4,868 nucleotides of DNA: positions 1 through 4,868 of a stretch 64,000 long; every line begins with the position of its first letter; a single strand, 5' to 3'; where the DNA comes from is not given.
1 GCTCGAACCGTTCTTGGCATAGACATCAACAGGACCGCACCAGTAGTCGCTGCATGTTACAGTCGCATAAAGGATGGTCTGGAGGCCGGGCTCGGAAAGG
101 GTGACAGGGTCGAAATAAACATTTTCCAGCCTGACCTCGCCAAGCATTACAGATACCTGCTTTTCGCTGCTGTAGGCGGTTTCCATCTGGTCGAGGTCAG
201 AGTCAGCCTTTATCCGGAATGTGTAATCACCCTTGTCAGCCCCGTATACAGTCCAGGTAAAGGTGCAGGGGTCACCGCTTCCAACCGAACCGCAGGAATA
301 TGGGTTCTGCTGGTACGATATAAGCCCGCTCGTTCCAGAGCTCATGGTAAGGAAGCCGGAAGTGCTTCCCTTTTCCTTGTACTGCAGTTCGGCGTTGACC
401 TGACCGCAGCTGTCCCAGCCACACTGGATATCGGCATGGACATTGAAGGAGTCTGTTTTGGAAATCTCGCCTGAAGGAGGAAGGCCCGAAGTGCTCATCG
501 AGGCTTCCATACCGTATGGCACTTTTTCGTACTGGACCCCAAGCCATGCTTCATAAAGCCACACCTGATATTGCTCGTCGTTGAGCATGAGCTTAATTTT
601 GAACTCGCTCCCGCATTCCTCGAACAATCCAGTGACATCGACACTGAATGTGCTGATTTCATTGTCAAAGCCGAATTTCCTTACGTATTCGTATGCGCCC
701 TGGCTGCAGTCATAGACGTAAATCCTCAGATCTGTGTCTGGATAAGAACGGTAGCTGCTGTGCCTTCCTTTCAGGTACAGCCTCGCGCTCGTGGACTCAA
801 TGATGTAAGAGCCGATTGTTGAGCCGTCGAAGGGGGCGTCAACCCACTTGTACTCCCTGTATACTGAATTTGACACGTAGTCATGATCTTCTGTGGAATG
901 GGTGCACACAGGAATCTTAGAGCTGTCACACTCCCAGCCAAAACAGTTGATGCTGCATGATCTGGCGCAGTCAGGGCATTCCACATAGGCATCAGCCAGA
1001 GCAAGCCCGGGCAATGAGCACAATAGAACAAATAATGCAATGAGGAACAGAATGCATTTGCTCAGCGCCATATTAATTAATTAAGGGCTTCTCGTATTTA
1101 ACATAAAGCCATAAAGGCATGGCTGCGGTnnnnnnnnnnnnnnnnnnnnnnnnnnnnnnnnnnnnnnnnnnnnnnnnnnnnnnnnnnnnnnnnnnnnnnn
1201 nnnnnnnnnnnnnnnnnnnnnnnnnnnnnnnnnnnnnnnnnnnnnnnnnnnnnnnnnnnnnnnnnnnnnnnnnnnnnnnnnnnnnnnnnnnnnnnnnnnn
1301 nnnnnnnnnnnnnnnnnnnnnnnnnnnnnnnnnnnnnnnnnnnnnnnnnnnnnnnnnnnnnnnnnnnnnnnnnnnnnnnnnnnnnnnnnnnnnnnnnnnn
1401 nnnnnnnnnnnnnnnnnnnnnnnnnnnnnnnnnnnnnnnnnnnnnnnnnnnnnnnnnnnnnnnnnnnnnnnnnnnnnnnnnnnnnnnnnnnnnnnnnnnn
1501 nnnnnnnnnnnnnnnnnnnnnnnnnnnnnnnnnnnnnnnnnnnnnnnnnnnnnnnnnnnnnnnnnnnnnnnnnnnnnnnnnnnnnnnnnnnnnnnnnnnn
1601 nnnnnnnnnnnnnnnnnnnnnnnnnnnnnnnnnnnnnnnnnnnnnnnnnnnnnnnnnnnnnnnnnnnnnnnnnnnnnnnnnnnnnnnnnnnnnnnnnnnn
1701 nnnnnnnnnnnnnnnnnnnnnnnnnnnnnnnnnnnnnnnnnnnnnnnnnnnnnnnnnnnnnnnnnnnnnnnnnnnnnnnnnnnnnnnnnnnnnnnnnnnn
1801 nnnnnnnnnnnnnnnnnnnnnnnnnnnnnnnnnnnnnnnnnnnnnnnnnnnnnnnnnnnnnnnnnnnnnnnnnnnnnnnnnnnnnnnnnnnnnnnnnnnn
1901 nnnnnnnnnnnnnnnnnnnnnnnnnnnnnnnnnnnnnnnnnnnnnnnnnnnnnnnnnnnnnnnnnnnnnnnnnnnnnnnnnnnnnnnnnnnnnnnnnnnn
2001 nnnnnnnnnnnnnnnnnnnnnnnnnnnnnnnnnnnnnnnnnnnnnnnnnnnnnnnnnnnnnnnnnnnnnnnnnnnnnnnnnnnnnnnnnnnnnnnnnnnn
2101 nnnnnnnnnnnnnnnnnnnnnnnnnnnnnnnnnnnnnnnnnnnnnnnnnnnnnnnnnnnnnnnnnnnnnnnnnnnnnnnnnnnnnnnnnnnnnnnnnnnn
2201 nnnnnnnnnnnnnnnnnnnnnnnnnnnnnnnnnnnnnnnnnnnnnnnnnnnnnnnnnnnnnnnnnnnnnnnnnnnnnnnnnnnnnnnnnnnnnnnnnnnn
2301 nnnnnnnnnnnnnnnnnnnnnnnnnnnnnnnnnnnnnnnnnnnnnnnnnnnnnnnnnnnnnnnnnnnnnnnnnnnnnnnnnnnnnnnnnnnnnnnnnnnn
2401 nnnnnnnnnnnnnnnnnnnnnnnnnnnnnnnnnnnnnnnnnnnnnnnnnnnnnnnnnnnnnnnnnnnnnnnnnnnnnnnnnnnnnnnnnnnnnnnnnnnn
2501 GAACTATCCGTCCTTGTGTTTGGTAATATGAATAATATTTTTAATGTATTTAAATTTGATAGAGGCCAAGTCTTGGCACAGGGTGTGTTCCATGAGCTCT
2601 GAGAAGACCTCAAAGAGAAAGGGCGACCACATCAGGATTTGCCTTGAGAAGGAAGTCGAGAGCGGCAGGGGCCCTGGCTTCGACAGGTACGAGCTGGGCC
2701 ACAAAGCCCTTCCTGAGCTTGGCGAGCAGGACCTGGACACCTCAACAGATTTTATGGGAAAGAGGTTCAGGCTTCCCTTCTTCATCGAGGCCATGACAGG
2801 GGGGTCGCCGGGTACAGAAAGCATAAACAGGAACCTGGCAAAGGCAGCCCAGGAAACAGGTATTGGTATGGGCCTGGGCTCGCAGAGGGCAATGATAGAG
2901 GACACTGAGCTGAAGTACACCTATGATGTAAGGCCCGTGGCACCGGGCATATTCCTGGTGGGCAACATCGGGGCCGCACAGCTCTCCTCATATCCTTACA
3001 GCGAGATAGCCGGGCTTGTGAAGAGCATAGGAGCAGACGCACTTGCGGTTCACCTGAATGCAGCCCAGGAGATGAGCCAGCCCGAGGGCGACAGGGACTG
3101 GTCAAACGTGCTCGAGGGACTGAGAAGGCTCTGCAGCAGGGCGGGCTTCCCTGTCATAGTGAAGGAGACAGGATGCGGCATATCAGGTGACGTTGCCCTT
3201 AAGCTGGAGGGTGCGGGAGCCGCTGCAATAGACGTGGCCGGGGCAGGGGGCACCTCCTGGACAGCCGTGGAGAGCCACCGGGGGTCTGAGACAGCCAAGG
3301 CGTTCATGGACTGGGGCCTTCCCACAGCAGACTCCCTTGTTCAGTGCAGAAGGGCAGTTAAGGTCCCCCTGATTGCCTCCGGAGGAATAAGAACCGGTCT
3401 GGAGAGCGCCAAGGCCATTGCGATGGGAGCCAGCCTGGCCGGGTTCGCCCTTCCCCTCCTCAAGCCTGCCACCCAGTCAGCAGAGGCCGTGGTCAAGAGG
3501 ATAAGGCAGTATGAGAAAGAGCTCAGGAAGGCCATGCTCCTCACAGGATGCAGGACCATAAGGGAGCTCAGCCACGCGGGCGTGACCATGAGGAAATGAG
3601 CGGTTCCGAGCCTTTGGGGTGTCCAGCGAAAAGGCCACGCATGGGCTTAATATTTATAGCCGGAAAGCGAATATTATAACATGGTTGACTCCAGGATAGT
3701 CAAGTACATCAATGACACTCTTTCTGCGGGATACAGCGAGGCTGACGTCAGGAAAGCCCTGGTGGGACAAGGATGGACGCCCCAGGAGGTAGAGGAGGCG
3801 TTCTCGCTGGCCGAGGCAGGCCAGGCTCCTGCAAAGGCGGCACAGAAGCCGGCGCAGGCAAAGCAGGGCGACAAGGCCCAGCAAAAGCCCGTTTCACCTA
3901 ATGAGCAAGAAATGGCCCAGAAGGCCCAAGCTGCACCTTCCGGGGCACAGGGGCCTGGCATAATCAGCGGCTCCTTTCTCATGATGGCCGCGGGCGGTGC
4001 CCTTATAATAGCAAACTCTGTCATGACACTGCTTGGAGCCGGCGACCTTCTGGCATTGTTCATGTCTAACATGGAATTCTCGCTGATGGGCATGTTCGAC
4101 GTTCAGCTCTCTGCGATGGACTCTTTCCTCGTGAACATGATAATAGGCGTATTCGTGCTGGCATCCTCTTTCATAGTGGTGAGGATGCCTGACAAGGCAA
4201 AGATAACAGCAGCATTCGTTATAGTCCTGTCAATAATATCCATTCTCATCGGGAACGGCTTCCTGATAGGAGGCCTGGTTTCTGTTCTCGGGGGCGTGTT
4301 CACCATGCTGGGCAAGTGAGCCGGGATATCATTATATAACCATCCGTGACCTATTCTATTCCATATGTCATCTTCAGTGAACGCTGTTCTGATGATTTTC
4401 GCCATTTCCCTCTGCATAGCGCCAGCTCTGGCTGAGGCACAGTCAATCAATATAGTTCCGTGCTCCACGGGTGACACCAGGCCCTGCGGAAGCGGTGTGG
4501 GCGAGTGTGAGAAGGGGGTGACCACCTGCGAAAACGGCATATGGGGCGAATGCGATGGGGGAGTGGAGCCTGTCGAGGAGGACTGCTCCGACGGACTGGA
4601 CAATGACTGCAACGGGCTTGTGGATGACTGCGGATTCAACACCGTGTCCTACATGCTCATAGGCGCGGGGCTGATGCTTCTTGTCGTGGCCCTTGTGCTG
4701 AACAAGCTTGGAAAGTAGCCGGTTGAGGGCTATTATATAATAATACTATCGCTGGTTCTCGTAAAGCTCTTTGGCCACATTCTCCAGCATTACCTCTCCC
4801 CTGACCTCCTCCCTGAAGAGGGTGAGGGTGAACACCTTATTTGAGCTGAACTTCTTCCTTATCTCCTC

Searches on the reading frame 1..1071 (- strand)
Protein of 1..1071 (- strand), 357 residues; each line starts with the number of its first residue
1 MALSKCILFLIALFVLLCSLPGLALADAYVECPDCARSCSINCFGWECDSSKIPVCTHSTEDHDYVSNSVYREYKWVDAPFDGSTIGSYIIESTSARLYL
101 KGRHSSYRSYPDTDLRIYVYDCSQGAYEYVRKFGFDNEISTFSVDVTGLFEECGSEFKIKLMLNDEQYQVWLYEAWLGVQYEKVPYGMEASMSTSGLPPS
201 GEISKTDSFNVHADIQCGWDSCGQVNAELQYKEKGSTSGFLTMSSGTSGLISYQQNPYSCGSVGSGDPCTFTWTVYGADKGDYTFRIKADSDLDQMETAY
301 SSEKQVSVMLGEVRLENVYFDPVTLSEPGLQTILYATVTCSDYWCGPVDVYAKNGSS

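Call 4: search_protein_families(library=pfam, proteins=[window:1-1071:-], max_evalue=1)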
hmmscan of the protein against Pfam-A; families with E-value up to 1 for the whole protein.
window:1-1071:- (357 aa): 3 families
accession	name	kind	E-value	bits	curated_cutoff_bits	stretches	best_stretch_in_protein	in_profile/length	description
PF21816.3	Zap1_zf1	-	0.045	13.9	27.2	1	215-228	1-14/27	Zap1, C2H2 zinc finger 1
PF19116.6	DUF5801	-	0.071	13.8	27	1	206-287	14-93/137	Domain of unknown function (DUF5801)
PF11976.14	Rad60-SLD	-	0.29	11.4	23.8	1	275-308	5-38/72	Ubiquitin-2 like Rad60 SUMO-like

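Call 8: search_protein_families(library=ncbifam, proteins=[window:1-1071:-], max_evalue=0.1)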
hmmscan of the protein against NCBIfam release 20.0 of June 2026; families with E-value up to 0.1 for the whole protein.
window:1-1071:- (357 aa): 0 families

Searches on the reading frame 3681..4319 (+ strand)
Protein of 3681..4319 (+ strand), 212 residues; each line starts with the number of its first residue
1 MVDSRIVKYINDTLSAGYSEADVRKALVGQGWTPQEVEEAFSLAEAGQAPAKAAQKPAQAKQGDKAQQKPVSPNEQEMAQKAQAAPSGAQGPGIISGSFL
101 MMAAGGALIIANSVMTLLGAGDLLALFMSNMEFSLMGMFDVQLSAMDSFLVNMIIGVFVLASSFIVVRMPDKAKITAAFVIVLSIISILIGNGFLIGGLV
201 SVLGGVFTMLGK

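Call 88: search_protein_families(library=pfam, proteins=[window:3681-4319:+], max_evalue=0.01)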
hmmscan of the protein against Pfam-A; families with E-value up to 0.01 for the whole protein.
window:3681-4319:+ (212 aa): 1 family
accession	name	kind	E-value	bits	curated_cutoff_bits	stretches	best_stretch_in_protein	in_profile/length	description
PF19609.4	DUF6114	-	0.00083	20.4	27.9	1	113-208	13-102/106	Family of unknown function (DUF6114)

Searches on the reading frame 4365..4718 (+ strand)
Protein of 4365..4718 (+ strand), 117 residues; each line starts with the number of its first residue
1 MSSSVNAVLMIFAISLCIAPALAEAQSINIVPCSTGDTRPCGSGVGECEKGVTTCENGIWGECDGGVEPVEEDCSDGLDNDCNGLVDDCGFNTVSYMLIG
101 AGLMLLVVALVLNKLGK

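Call 4: search_protein_families(library=pfam, proteins=[window:4365-4718:+], max_evalue=1)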
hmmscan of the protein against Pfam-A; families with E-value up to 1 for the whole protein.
window:4365-4718:+ (117 aa): 2 families
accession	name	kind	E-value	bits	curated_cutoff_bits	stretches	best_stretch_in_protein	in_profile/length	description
PF11617.13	Cu-binding_MopE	-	0.015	16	27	1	72-88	15-30/30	Putative metal-binding motif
PF15345.11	TMEM51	-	0.14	12.3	25.5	1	92-113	61-82/237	Transmembrane protein 51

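Call 8: search_protein_families(library=ncbifam, proteins=[window:4365-4718:+], max_evalue=0.1)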
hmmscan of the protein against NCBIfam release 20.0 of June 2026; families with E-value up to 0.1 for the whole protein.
window:4365-4718:+ (117 aa): 1 family
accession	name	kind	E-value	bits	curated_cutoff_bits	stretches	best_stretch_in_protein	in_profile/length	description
NF033662.1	acid_disulf_rpt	repeat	0.00011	21.9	41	1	68-87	1-20/32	acidic double-disulfide repeat-containing protein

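Call 16: find_encoding_contigs(protein=window:4365-4718:+, flank=3000, max_places=5)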
Protein window:4365-4718:+ (117 aa): 1 contig read that carries it; 1 place shown.
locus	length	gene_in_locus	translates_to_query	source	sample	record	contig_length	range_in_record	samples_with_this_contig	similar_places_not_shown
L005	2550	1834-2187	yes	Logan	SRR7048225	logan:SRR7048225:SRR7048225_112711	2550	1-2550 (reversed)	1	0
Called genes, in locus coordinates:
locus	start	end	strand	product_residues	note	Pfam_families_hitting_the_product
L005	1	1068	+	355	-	?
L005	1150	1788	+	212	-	-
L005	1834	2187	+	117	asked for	-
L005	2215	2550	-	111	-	?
